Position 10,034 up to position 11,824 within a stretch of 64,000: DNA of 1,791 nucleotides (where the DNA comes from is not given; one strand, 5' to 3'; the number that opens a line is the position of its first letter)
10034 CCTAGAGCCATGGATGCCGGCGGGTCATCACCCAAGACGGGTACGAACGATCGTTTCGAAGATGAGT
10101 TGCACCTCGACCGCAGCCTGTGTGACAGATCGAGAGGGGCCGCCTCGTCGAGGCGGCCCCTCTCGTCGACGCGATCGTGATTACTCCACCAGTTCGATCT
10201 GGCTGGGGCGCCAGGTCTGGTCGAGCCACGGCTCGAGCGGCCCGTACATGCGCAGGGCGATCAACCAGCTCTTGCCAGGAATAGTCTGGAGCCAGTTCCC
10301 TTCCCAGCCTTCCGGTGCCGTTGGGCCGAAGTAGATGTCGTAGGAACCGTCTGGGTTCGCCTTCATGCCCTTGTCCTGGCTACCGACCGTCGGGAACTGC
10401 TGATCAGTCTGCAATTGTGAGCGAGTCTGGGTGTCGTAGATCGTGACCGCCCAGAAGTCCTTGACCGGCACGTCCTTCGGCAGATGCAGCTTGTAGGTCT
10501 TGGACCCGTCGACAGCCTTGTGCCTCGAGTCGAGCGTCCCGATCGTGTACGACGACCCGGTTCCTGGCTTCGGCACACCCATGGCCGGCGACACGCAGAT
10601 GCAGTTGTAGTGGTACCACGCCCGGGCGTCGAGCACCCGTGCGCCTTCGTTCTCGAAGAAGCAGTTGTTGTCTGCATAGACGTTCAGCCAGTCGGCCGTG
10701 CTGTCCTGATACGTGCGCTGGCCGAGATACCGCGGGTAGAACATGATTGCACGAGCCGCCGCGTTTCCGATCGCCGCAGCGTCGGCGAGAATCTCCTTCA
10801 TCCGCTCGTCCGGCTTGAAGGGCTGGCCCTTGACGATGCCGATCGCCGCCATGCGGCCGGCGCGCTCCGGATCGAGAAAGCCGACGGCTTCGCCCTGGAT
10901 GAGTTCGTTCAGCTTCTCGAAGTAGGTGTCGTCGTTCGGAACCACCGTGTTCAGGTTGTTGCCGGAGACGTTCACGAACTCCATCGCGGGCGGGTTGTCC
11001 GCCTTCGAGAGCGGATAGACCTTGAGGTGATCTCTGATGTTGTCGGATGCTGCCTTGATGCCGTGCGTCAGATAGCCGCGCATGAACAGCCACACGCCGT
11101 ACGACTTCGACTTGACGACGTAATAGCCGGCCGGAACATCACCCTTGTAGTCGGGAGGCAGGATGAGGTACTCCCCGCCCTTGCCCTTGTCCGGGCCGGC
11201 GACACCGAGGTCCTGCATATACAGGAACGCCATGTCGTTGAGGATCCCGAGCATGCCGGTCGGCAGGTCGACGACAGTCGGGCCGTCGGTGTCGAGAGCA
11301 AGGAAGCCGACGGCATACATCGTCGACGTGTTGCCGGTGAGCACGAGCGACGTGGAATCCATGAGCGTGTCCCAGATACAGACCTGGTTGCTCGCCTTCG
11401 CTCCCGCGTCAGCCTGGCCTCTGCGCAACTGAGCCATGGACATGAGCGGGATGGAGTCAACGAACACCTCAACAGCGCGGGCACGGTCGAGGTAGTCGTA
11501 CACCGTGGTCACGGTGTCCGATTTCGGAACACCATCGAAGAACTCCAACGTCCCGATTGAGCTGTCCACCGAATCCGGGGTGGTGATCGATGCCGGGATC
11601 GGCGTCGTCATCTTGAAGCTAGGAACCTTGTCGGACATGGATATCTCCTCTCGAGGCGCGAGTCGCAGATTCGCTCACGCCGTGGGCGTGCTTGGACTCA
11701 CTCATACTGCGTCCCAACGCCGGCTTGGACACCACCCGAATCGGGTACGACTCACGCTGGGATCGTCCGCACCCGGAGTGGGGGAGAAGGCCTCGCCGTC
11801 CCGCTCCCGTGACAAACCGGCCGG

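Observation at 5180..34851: Recurrent oriented palindrome YACCC-N5-GGGTG(AGG) upstream of at least ten transcription units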

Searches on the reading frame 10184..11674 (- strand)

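Call 7: search_protein_families(library=pfam, proteins=[window:10184-11674:-], max_evalue=0.001)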
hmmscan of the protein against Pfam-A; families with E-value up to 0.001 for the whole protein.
window:10184-11674:- (497 aa): 2 families
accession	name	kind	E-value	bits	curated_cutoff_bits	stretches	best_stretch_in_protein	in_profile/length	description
PF06742.16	DUF1214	-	6.4e-30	104.4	25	1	375-480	3-111/112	Protein of unknown function (DUF1214)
PF06863.17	DUF1254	-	9.8e-22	78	22.2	1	96-221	2-133/133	Protein of unknown function (DUF1254)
